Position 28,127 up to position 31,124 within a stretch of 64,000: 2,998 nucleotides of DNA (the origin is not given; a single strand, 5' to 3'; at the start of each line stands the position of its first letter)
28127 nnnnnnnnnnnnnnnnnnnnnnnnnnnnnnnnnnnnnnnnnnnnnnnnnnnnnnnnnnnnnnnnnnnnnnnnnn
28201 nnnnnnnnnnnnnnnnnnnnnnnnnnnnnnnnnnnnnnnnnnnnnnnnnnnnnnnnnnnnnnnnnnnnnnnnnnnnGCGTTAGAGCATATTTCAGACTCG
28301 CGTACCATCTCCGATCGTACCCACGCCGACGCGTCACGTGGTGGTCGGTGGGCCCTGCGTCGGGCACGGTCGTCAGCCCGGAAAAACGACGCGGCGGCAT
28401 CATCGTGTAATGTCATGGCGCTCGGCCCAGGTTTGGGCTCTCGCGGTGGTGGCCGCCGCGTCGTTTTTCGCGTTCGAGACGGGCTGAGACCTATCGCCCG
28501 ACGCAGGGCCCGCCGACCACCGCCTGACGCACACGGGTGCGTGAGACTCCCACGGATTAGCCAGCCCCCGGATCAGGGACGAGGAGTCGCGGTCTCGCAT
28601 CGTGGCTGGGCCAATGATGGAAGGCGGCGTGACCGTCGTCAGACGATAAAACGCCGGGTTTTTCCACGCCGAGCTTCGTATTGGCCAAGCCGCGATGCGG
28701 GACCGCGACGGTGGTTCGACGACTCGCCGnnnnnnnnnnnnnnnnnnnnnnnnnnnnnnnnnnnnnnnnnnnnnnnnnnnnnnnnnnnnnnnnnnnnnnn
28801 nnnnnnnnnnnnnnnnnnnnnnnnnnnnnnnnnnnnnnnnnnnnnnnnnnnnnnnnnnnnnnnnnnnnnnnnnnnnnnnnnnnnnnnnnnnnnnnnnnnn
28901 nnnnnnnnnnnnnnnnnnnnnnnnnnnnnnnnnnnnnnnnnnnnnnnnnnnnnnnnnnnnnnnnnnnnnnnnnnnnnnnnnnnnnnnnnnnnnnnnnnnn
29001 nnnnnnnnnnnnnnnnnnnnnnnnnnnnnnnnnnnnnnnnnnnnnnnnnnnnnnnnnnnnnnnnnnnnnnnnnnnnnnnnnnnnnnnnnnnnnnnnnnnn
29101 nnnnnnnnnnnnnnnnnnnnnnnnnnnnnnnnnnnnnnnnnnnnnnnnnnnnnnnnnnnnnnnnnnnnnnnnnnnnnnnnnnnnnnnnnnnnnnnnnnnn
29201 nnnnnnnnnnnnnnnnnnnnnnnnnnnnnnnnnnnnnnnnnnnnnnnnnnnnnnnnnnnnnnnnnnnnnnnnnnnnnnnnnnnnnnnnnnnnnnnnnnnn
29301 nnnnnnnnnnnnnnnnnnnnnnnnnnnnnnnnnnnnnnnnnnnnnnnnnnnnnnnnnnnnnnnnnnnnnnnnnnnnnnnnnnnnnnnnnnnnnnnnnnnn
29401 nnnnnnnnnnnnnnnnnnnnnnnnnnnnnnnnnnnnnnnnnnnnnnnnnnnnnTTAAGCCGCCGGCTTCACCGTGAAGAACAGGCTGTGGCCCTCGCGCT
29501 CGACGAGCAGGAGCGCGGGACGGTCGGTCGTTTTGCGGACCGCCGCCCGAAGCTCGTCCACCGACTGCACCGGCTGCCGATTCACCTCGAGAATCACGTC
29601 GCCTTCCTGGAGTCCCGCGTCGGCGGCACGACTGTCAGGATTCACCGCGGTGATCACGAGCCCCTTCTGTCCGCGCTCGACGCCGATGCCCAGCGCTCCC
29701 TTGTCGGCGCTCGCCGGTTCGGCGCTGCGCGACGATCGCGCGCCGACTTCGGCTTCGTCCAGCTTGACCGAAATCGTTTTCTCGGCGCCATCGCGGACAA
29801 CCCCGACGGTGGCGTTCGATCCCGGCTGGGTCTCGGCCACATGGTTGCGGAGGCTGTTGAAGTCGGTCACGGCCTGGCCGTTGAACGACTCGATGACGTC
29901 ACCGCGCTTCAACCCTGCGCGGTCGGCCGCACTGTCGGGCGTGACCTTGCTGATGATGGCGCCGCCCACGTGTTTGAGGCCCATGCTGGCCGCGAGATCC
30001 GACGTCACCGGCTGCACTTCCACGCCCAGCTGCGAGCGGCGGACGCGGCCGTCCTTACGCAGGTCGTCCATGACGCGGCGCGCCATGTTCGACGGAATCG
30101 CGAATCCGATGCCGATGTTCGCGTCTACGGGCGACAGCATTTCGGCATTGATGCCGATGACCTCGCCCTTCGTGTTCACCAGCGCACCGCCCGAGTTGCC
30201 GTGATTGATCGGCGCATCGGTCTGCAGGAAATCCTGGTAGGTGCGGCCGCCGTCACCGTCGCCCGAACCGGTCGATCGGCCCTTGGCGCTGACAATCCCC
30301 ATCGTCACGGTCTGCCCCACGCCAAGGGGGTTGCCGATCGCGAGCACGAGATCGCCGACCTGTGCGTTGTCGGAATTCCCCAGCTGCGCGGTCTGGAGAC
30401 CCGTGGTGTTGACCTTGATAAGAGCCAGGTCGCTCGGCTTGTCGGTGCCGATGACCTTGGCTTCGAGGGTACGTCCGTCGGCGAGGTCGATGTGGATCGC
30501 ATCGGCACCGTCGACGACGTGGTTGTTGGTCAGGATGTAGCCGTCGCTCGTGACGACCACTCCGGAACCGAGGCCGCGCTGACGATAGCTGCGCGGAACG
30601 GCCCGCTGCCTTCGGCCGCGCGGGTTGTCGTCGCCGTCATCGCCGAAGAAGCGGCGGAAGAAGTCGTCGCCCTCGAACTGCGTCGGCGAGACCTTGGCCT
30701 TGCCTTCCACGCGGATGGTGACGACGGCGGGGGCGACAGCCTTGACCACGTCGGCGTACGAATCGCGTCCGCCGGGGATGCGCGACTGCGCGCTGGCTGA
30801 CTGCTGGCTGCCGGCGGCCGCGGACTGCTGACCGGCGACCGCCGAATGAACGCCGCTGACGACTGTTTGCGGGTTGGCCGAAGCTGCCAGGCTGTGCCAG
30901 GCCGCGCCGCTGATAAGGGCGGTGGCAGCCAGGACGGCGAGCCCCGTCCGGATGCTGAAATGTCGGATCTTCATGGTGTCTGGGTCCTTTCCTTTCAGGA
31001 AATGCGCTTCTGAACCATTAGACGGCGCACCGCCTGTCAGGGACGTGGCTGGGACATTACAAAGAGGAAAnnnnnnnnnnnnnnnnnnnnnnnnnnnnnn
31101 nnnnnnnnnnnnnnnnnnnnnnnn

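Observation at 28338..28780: Highly structured 540-nt convergent intergenic region: candidate novel large ncRNA or nested MITE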

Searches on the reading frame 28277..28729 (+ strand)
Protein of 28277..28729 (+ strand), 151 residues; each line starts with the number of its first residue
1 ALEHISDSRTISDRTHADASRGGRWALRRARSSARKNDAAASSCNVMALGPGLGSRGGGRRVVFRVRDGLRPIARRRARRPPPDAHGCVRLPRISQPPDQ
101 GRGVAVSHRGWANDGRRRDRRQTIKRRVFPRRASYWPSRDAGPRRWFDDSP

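Call 42: find_homologous_proteins(query=window:28277-28729:+, max_evalue=0.001)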
Query seq(151 aa) (151 aa): 1 proteins with E <= 0.001 among 4769 candidates.
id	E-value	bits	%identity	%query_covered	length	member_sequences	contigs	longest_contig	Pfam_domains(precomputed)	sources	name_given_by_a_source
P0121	2.0e-21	95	81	34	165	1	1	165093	-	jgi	jgi:hypothetical protein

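Call 43: find_encoding_contigs(protein=P0121, flank=8000, max_places=5)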
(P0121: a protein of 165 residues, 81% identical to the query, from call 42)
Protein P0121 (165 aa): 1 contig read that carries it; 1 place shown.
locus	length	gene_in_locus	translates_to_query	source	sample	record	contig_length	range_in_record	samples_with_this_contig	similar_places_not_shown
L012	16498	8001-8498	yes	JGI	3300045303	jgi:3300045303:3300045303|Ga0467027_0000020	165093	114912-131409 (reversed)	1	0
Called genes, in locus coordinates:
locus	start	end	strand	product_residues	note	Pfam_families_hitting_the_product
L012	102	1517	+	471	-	PF01551:Peptidase_M23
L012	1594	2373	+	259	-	PF22904:NOMO1-like_2nd (faint), PF13620:CarboxypepD_reg, PF13715:CarbopepD_reg_2 (weak)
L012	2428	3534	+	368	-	PF02628:COX15-CtaA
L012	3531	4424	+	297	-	PF01040:UbiA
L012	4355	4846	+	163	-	PF04238:DUF420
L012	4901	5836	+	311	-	PF13181:TPR_8 (faint), PF13428:TPR_14 (faint), PF13176:TPR_7 (faint), PF13620:CarboxypepD_reg, PF14559:TPR_19 (weak), PF13432:TPR_16 (weak), PF14559:TPR_19 (weak), PF13432:TPR_16 (weak), +7 more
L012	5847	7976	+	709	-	PF00884:Sulfatase, PF01663:Phosphodiest (faint), PF13428:TPR_14 (faint), PF16347:SGSH_C, PF07719:TPR_2 (faint), PF13432:TPR_16 (weak), PF23914:TPR_CcmH_CycH (faint), PF14559:TPR_19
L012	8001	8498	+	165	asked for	-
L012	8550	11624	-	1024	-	PF13620:CarboxypepD_reg, PF13715:CarbopepD_reg_2, PF17210:SdrD_B (weak), PF07715:Plug (weak), PF25183:OMP_b-brl_4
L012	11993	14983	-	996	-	PF13620:CarboxypepD_reg, PF13715:CarbopepD_reg_2 (weak), PF07715:Plug (weak), PF25183:OMP_b-brl_4, PF00593:TonB_dep_Rec_b-barrel, PF25183:OMP_b-brl_4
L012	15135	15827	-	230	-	PF00430:ATP-synt_B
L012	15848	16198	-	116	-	PF00137:ATP-synt_C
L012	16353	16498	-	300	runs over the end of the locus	PF00119:ATP-synt_A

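Call 45: find_related_loci(query=window:28277-28729:+, collection=genome_contigs, flank=6000)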
Query seq(151 aa) (151 aa) in genome_contigs; peptide patterns used: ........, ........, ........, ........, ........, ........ (x = any residue, [..] = any of these).
577 stretches matched a pattern, but none encodes a relative of the query by tblastn (E <= 1e-3).

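Call 54: search_protein_representatives(alignment_id=A4)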
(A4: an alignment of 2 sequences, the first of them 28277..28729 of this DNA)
Query: 2 sequences, 175 profile positions. Proteins with E-value up to 0.001 (for the whole library): 3; up to 1e-10: 3; up to 1e-30: 1. The best 3 are listed.
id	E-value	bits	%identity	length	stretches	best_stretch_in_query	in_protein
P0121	8.9e-92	321.8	-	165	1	11-175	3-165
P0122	2.4e-12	63.1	-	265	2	37-88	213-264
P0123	6.5e-11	58.5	-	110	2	24-69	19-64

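Call 55: find_encoding_contigs(protein=P0122, flank=6000, max_places=4)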
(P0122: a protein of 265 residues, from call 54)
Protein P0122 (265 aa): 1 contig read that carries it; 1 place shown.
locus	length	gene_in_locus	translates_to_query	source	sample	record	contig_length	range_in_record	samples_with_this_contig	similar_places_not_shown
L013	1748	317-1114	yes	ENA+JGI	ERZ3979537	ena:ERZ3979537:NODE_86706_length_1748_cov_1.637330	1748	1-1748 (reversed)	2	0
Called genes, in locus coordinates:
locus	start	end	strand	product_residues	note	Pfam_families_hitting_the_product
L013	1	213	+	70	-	?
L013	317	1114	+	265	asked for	-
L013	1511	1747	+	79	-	?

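Call 56: find_encoding_contigs(protein=P0123, flank=6000, max_places=4)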
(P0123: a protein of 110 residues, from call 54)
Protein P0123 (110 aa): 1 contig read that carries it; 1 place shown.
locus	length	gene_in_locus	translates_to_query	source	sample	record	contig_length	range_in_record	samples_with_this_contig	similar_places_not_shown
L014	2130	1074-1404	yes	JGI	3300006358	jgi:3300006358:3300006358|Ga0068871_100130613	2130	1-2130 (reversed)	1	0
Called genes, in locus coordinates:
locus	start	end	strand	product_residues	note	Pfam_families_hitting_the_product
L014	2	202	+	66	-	?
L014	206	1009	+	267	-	PF00106:adh_short, PF08659:KR, PF13561:adh_short_C2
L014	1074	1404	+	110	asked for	-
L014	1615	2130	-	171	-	?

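Call 60: find_homologous_proteins(query=P0123, max_evalue=0.001)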
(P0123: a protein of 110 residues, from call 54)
Query P0123 (110 aa): 1 proteins with E <= 0.001 among 250 candidates.
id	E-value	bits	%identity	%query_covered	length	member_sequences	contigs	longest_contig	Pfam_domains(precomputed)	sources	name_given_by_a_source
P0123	2.4e-64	233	100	100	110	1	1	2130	-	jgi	-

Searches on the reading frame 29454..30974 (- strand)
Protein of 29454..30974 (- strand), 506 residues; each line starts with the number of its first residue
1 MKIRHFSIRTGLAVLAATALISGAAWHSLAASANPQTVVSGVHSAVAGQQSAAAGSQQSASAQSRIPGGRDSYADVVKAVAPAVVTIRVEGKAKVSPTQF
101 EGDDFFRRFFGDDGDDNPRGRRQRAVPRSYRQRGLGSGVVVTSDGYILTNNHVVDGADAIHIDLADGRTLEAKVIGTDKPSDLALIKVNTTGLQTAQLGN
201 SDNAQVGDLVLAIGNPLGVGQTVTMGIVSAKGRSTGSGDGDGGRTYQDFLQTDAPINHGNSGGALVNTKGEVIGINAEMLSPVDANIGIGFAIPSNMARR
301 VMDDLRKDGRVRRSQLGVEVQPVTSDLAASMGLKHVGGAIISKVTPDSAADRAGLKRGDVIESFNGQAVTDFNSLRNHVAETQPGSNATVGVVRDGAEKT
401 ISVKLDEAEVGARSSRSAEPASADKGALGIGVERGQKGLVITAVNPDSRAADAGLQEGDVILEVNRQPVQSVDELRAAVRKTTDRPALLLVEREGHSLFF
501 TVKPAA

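Call 22: search_protein_families(library=pfam, proteins=[window:29454-30974:-], max_evalue=0.001)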
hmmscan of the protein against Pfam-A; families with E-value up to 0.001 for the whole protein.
window:29454-30974:- (506 aa): 7 families
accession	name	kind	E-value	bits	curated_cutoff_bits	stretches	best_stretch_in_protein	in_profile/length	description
PF13365.12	Trypsin_2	-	2.2e-34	119.7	27.6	1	136-275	1-144/144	Trypsin-like peptidase domain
PF13180.12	PDZ_2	-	5.8e-28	97.4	27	2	315-405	2-80/80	PDZ domain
PF17820.7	PDZ_6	-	1.6e-25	89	27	2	440-493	1-54/54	PDZ domain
PF00595.29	PDZ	-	1.6e-21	76.9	23.2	2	425-478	9-66/81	PDZ domain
PF00089.32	Trypsin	-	1.6e-18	67.8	20.6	1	124-299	14-217/220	Trypsin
PF14685.13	PDZ_Tricorn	-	3.1e-05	24.3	25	0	452-494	35-79/88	Tricorn protease PDZ domain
PF10459.15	Peptidase_S46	-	0.00011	21.5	22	0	243-277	618-651/698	Peptidase S46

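Call 23: find_encoding_contigs(protein=window:29454-30974:-, flank=10000, max_places=6)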
Protein window:29454-30974:- (506 aa): no gene with exactly this product is on record in the collection.
